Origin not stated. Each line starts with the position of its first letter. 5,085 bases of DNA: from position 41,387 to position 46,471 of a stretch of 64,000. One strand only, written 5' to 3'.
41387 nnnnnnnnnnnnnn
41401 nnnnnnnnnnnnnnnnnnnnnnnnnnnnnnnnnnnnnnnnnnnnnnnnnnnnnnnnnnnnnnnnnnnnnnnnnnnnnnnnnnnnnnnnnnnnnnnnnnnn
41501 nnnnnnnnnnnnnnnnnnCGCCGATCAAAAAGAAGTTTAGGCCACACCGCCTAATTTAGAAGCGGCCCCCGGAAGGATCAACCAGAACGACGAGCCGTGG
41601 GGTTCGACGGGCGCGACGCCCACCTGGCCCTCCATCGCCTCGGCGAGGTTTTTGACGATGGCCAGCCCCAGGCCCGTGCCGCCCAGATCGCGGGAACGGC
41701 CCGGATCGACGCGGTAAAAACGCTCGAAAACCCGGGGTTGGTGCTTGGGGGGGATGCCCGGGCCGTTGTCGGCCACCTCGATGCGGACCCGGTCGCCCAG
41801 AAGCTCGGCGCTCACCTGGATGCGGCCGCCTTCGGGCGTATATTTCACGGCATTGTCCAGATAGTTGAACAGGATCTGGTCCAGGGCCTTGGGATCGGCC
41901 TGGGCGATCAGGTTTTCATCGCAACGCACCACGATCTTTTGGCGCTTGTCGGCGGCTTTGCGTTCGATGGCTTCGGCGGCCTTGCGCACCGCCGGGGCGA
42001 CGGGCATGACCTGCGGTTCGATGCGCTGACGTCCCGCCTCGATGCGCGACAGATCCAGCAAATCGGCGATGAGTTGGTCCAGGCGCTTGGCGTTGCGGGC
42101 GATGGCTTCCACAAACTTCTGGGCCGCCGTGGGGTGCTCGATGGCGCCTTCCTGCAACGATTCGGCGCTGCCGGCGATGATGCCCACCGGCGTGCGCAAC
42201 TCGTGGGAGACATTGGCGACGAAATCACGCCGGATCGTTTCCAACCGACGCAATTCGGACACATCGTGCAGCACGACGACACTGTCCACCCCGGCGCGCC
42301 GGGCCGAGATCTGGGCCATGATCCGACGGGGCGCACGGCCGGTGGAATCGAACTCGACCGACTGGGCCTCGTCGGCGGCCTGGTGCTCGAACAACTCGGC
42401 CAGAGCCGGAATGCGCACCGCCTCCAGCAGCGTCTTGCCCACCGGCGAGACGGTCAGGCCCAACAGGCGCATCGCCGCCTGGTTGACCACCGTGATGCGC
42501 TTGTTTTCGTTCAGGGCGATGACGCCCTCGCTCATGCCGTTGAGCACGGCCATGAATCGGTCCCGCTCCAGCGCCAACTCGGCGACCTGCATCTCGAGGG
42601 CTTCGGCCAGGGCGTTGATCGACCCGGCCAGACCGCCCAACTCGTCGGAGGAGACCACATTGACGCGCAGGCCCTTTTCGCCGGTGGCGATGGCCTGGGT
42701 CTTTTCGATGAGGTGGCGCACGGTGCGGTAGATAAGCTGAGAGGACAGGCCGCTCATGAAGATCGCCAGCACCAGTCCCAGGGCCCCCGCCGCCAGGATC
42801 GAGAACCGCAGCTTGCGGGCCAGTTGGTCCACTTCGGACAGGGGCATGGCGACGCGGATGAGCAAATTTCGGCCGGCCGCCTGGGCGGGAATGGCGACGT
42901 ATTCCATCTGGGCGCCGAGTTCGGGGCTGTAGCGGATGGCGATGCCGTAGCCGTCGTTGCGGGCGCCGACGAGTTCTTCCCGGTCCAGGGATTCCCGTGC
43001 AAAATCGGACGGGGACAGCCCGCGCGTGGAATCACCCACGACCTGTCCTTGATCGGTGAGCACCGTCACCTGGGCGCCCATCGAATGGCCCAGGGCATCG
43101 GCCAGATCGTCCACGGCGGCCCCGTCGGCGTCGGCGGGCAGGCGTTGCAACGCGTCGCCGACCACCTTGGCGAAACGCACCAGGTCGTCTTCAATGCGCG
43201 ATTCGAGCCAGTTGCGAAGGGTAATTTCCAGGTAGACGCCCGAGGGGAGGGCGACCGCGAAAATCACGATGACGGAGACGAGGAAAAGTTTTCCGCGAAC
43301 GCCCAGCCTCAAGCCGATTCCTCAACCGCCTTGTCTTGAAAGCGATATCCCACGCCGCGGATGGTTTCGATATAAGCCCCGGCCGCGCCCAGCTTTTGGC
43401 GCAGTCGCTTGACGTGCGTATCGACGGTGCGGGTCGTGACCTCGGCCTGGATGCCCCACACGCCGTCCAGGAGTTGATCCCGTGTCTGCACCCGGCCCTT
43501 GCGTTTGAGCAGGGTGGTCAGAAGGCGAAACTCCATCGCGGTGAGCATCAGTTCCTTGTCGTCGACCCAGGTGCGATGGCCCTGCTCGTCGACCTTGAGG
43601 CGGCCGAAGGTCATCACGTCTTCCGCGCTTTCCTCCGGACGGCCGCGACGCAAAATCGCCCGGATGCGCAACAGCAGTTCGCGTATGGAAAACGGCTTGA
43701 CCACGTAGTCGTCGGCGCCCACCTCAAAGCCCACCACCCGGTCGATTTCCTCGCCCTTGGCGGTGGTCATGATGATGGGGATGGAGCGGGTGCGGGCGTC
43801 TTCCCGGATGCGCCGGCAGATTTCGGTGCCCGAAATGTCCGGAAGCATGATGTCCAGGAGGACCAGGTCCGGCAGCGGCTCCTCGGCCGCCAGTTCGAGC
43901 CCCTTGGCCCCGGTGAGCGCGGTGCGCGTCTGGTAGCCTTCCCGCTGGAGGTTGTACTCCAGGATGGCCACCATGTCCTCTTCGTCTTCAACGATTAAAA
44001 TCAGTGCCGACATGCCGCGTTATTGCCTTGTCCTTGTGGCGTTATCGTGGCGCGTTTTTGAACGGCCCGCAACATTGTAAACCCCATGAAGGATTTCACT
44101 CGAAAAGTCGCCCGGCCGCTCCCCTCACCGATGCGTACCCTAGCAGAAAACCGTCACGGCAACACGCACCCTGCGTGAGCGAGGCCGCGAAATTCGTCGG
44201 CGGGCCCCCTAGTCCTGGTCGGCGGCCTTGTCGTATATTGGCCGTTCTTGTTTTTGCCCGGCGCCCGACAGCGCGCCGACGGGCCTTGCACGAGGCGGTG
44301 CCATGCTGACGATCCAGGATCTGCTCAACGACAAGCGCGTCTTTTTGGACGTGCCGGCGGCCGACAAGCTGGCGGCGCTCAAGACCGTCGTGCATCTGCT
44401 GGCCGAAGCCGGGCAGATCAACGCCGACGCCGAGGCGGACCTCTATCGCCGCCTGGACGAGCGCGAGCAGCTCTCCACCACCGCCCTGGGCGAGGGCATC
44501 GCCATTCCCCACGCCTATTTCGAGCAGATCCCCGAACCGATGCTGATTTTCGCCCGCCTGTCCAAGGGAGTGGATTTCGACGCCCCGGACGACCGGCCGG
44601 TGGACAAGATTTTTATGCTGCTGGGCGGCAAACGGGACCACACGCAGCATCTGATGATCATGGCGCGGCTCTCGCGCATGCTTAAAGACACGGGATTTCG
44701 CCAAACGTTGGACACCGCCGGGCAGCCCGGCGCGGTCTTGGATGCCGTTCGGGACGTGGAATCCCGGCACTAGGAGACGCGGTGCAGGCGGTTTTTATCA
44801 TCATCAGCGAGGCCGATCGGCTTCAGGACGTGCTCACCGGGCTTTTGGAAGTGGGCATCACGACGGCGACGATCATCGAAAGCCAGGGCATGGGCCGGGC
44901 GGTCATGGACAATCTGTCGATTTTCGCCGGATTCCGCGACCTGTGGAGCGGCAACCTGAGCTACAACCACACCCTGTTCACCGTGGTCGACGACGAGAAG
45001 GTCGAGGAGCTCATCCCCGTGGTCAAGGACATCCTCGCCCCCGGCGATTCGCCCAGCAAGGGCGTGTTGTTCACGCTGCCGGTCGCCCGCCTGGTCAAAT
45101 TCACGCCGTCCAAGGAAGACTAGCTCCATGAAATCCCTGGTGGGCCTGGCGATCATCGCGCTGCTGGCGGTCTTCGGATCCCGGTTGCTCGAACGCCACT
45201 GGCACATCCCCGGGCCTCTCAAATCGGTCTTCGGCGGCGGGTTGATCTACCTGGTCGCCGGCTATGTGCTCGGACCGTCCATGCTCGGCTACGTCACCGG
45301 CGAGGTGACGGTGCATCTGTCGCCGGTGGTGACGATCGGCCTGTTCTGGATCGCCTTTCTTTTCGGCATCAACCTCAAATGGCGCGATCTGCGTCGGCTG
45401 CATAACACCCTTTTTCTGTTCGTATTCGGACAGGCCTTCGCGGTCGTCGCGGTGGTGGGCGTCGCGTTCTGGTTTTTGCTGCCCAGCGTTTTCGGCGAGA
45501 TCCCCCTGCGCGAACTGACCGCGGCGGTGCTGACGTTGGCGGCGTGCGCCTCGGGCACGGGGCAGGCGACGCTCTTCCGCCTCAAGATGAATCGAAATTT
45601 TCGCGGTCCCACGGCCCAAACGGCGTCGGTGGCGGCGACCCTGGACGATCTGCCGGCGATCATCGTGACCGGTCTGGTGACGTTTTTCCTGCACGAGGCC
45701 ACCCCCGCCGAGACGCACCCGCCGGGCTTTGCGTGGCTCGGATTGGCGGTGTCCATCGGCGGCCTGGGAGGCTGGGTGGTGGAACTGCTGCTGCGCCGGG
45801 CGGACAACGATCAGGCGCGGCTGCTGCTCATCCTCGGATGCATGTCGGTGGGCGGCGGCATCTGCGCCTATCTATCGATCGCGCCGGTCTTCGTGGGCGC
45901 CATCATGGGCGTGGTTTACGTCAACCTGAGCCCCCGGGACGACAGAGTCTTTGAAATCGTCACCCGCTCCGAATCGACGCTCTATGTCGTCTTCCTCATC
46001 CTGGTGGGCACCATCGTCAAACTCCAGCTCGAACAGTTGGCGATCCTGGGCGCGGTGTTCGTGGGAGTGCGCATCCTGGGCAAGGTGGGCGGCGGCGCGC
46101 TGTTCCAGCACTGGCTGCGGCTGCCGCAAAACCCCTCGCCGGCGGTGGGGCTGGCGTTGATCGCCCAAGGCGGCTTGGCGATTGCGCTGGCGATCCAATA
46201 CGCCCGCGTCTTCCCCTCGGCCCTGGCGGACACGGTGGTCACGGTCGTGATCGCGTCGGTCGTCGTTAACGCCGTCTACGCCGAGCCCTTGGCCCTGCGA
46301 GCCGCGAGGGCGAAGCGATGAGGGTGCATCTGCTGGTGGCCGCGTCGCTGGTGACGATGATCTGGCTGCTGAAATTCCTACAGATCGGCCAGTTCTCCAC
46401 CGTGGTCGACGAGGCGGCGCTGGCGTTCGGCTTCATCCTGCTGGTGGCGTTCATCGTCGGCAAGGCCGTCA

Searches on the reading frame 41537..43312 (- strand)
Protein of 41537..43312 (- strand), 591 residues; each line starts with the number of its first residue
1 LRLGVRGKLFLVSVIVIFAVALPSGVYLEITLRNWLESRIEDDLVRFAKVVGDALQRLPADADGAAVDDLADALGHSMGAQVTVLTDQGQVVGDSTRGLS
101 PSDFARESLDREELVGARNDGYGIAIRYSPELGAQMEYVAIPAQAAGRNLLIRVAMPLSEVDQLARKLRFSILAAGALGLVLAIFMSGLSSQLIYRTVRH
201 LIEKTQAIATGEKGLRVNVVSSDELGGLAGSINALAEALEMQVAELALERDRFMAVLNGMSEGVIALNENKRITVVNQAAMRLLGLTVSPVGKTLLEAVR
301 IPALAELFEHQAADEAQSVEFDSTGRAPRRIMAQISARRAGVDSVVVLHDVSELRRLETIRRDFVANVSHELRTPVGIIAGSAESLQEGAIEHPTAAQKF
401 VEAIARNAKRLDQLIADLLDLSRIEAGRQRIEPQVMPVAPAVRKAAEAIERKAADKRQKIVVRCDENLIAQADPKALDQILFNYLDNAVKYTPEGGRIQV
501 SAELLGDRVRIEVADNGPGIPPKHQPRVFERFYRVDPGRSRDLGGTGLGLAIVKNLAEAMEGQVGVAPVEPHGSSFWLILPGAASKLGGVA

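Call 8: search_protein_families(library=pfam, proteins=[window:41537-43312:-], max_evalue=0.1)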
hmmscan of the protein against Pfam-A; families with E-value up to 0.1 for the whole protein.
window:41537-43312:- (591 aa): 10 families
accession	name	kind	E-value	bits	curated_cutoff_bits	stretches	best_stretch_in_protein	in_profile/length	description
PF02518.31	HATPase_c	-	3.7e-31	108.3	26.4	1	473-581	2-108/111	Histidine kinase-, DNA gyrase B-, and HSP90-like ATPase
PF00512.31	HisKA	-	3.6e-20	72.2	26.9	1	361-427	2-66/66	His Kinase A (phospho-acceptor) domain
PF13581.12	HATPase_c_2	-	7.9e-07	29.6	27.4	1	487-561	42-113/127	Histidine kinase-like ATPase domain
PF00672.30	HAMP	-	8.2e-07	29.7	25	1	198-240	10-52/53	HAMP domain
PF13188.13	PAS_8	-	2.8e-06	27.5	21.8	1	252-294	2-45/65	PAS domain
PF00989.32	PAS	-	5.4e-06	26.8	22.6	1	253-324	3-78/113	PAS fold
PF12860.13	PAS_7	-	0.0056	17.2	27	1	257-314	1-60/115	PAS fold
PF07005.16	SBD_N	-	0.0081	16.4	25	1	250-367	106-212/230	Sugar-binding N-terminal domain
PF10090.15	HPTransfase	-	0.016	15.4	22.9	0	474-525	29-80/123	Histidine phosphotransferase C-terminal domain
PF13426.13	PAS_9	-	0.084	13.6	27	0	262-352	2-102/103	PAS domain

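Call 9: search_protein_families(library=ncbifam, proteins=[window:41537-43312:-], max_evalue=0.1)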
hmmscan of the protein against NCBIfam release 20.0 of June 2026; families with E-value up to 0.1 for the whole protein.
window:41537-43312:- (591 aa): 96 families (the best 25 are shown)
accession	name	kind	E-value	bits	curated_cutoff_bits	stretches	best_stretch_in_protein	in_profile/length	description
NF046044.1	PnpS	equivalog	4.6e-104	348.5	400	1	198-581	2-390/390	two-component system histidine kinase PnpS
NF033092.0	HK_WalK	equivalog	1.8e-94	317.4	725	1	126-581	131-593/594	cell wall metabolism sensor histidine kinase WalK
TIGR02966.1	phoR_proteo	equivalog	9.7e-88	294.4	334.2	1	250-578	5-331/333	phosphate regulon sensor histidine kinase PhoR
NF033093.1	HK_VicK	exception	2.1e-60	204.6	680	1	177-581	20-434/448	cell wall metabolism sensor histidine kinase VicK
NF008235.0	PRK11006.1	equivalog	2.6e-58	197.9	390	1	244-581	91-422/431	phosphate regulon sensor histidine kinase PhoR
NF040691.1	MtrAB_MtrB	equivalog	1.1e-57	196.2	450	2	349-584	259-494/507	MtrAB system histidine kinase MtrB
NF012163.2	BaeS_SmeS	equivalog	7.3e-55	186.7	500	2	353-568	232-444/457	sensor histidine kinase efflux regulator BaeS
NF008312.0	PRK11100.1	equivalog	7.4e-52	176.7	356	2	362-580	257-472/477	two-component system sensor histidine kinase CreC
NF007837.0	PRK10549.1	equivalog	1.1e-50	172.7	603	2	352-573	231-449/466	envelope stress sensor histidine kinase BaeS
NF045911.1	TCSHisKinNblS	equivalog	1.2e-50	172.5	1000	1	182-580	193-618/621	two-component system sensor histidine kinase NblS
NF053855.1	HisKinPhoRBctds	equivalog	1.5e-50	172.3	500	1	40-577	38-578/583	two-component system sensor histidine kinase PhoR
NF047874.1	MASE3_PAS_HK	subfamily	2.3e-50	172.1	560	1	351-582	388-625/655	MASE3 domain-containing sensor histidine kinase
NF041210.1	his_kin_PieS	equivalog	3.1e-49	168.2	850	2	352-582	241-470/474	two component system sensor histidine kinase PieS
TIGR01386.1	cztS_silS_copS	subfamily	1.2e-48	166.2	292.55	2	362-581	242-457/457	heavy metal sensor histidine kinase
TIGR02956.1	TMAO_torS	equivalog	2.5e-48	164.9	676.5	1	363-584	466-684/967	TMAO reductase system sensor histidine kinase/response regulator TorS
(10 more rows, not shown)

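Call 59: find_related_loci(query=window:41537-43312:-, collection=genome_contigs, flank=10000)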
Query window:41537-43312:- (591 aa) in genome_contigs; peptide patterns used: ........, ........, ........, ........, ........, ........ (x = any residue, [..] = any of these).
598 stretches matched a pattern (row limit reached: there are more); 22 encode a relative of the query (tblastn E <= 1e-3); 22 distinct loci.
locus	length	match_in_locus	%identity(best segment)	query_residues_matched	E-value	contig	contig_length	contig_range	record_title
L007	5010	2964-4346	38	4-581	8e-37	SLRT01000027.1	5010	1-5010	MAG: Syntrophomonadaceae bacterium isolate CSSed165cm_584 CSSed16-5cm-86520, whole genome shotgun sequence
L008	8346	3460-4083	36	358-573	3e-29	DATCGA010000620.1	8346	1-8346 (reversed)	MAG TPA_asm: Trebonia sp. isolate SMAG_U7794 k141_214981, whole genome shotgun sequence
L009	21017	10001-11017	32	234-588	6e-29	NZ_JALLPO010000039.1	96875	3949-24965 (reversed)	Sphaerisporangium perillae strain NEAU-ZS1 Scaffold39, whole genome shotgun sequence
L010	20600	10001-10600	36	358-564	2e-28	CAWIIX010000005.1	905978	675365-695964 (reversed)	MAG: uncultured Actinomycetota bacterium isolate MFD09286.bin.2.29 genome assembly, contig: contig_11729, whole genome s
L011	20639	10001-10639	36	358-573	5e-28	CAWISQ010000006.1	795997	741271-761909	MAG: uncultured Actinomycetota bacterium isolate MFD09603.bin.2.295 genome assembly, contig: contig_22591, whole genome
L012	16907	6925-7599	33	358-581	3e-25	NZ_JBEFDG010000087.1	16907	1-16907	MAG: Corticimicrobacter sp. isolate E5_2 E5_k97_802876, whole genome shotgun sequence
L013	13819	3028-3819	30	329-586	1e-21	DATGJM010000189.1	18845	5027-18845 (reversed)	MAG TPA_asm: Solirubrobacteraceae bacterium isolate SMAG_U9833 k141_1441059, whole genome shotgun sequence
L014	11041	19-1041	28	228-564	2e-20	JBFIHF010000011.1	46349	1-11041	MAG: Bradymonadaceae bacterium isolate Mix_sand11.2021.09.Z.14 k141_1812925_length_46349_cov_39.2765, whole genome shotg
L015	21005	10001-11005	25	256-581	1e-15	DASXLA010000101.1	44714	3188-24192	MAG TPA_asm: Candidatus Acidoferrum sp. isolate SMAG_U5290 k141_1492468, whole genome shotgun sequence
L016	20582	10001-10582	29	350-535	4e-14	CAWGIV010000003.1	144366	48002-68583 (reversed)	MAG: uncultured Actinomycetota bacterium isolate MFD09603.bin.2.264 genome assembly, contig: contig_18652, whole genome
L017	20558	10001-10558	30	404-581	1e-13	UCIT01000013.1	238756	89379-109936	Rhizobiales bacterium isolate AFS086096 genome assembly, contig: contig_13, whole genome shotgun sequence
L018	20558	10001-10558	30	404-581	2e-13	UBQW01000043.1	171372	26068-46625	Rhizobiales bacterium isolate AFS025817 genome assembly, contig: contig_43, whole genome shotgun sequence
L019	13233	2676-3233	30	404-581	2e-13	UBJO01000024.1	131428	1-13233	Rhizobiales bacterium isolate AFS000508 genome assembly, contig: contig_24, whole genome shotgun sequence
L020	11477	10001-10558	30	404-581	2e-13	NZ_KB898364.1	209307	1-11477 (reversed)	Rhizobium sp. 2MFCol3.1 D460DRAFT_scaffold00012.12, whole genome shotgun sequence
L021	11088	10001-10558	30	404-581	2e-13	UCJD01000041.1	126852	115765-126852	Rhizobiales bacterium isolate AFS086932 genome assembly, contig: contig_41, whole genome shotgun sequence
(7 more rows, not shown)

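Call 94: find_related_loci(query=window:41537-43312:-, collection=metagenome_contigs, flank=8000)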
Query window:41537-43312:- (591 aa) in metagenome_contigs; peptide patterns used: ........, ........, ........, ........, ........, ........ (x = any residue, [..] = any of these).
600 stretches matched a pattern (row limit reached: there are more); 16 encode a relative of the query (tblastn E <= 1e-3); 16 distinct loci.
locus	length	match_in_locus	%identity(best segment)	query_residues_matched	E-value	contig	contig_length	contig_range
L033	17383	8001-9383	38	4-581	4e-37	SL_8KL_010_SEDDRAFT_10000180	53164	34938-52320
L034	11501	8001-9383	38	4-581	4e-37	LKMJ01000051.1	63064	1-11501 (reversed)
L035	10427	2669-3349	35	360-585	1e-34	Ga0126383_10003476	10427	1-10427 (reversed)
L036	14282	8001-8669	36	363-581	2e-29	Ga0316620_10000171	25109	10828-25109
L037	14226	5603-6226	36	358-573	9e-29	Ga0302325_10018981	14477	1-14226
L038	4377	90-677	36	361-564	5e-23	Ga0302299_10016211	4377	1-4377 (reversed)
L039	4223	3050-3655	33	353-564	1e-22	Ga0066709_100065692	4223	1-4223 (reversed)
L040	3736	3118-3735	29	350-550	6e-16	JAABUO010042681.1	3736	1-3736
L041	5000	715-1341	28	361-573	6e-15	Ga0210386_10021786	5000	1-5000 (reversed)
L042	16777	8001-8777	28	319-583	7e-13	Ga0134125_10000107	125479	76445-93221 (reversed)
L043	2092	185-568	32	465-590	6e-13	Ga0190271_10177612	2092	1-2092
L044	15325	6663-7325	29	364-583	2e-11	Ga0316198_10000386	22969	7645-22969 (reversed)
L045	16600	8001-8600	22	366-581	2e-10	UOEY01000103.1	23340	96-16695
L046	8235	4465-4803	29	469-581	6e-7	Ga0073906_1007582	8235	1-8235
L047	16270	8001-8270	37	471-552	2e-5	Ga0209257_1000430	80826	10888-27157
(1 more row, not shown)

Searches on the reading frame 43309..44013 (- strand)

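Call 8: search_protein_families(library=pfam, proteins=[window:43309-44013:-], max_evalue=0.1)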
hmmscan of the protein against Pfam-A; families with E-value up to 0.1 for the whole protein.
window:43309-44013:- (234 aa): 4 families
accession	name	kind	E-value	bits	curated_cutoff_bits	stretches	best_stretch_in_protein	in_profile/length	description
PF00072.30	Response_reg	-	4.9e-28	98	30.2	1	5-117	1-110/111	Response regulator receiver domain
PF00486.34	Trans_reg_C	-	2e-26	92.3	26.2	1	153-225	2-77/77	Transcriptional regulatory protein, C terminal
PF08279.18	HTH_11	-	9.1e-05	22.7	25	1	191-224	26-55/55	HTH domain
PF00196.25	GerE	-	0.033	14.2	23.5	1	191-211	28-48/57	Bacterial regulatory proteins, luxR family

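Call 9: search_protein_families(library=ncbifam, proteins=[window:43309-44013:-], max_evalue=0.1)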
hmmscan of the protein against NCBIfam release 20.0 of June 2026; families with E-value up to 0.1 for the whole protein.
window:43309-44013:- (234 aa): 106 families (the best 25 are shown)
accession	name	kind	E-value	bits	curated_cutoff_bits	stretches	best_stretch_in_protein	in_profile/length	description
TIGR02154.1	PhoB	equivalog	1.5e-76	256.6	296.2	1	1-226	1-226/226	phosphate regulon transcriptional regulator PhoB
NF053854.1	RespRegPhoBBctds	equivalog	2.8e-67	226.4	270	1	5-226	1-225/225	two-component system response regulator PhoB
NF008296.0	PRK11083.1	equivalog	6.5e-67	225.3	273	1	3-226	4-226/228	two-component system response regulator CreB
NF040689.1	MtrAB_MtrA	equivalog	3.3e-62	209.7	300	1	5-224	1-217/219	MtrAB system response regulator MtrA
NF040534.1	resp_reg_YycF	equivalog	8.7e-60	201.9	340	1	5-227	3-229/231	response regulator YycF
NF041733.1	resp_reg_CseB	equivalog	4.2e-58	196.4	350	1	5-226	3-227/228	two-component system response regulator CseB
NF007982.1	PRK10710.1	equivalog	6.9e-58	196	380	1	3-229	8-231/235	envelope stress response regulator BaeR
NF045944.1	ResRegRpaBCyano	equivalog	1.1e-56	191.7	330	1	6-226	1-228/229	response regulator transcription factor RpaB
NF007546.0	PRK10161.1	equivalog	1e-53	182.3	471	1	1-227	1-227/229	phosphate response regulator transcription factor PhoB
TIGR01387.1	cztR_silR_copR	subfamily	2.3e-50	171.3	279.2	1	5-224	1-217/218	heavy metal response regulator transcription factor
NF033117.2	vanR_ACDEGLN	exception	2.5e-50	171.2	350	1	5-224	1-224/226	VanR-ABDEGLN family response regulator transcription factor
NF041734.1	resp_reg_RppA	equivalog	1.1e-49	168.9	250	1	5-226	3-228/229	two-component system response regulator RppA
NF007005.1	PRK09468.1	equivalog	2.5e-48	164.6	331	1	4-226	5-232/237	osmolarity response regulator transcription factor OmpR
NF012023.0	PRK15479.1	equivalog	1.3e-45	155.7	337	1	5-227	3-219/224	transcriptional regulator TctD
NF041209.1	resp_regPieR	equivalog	1.3e-44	152.5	450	1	5-227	3-229/231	two component system response regulator PieR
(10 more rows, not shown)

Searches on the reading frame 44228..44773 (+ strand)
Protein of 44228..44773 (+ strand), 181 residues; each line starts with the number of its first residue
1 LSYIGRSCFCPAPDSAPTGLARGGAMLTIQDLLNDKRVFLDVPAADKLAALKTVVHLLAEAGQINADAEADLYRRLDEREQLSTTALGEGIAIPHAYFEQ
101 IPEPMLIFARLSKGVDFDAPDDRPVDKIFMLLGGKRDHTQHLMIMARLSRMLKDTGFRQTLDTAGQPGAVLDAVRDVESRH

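Call 83: search_protein_families(library=pfam, proteins=[window:44228-44773:+], max_evalue=0.01)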
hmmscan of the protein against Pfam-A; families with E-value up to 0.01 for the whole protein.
window:44228-44773:+ (181 aa): 2 families
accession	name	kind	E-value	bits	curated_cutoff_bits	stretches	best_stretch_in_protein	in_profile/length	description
PF00359.27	PTS_EIIA_2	-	2.3e-29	102.7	27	1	32-174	2-141/144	Phosphoenolpyruvate-dependent sugar phosphotransferase system, EIIA 2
PF07565.18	Band_3_cyto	-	0.0062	16.7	34.3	0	103-174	204-277/294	Band 3 cytoplasmic domain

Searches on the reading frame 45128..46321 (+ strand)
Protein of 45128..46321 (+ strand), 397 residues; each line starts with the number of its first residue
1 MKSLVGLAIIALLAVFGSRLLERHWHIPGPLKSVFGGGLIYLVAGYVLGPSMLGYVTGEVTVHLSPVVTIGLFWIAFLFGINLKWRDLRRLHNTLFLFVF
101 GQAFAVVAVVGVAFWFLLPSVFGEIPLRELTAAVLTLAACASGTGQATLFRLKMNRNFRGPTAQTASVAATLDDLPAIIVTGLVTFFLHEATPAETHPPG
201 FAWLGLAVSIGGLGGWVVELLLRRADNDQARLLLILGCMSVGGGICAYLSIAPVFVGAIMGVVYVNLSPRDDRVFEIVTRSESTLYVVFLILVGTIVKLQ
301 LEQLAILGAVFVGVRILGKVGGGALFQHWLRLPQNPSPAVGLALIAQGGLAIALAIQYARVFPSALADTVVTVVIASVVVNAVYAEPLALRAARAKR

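Call 23: search_protein_families(library=pfam, proteins=[window:45128-46321:+], max_evalue=0.001)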
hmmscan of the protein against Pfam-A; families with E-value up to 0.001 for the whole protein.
window:45128-46321:+ (397 aa): 1 family
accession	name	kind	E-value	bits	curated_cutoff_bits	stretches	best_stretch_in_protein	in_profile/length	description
PF00999.27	Na_H_Exchanger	-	1.4e-20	73.9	26.2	1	36-388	17-372/375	Sodium/hydrogen exchanger, transmembrane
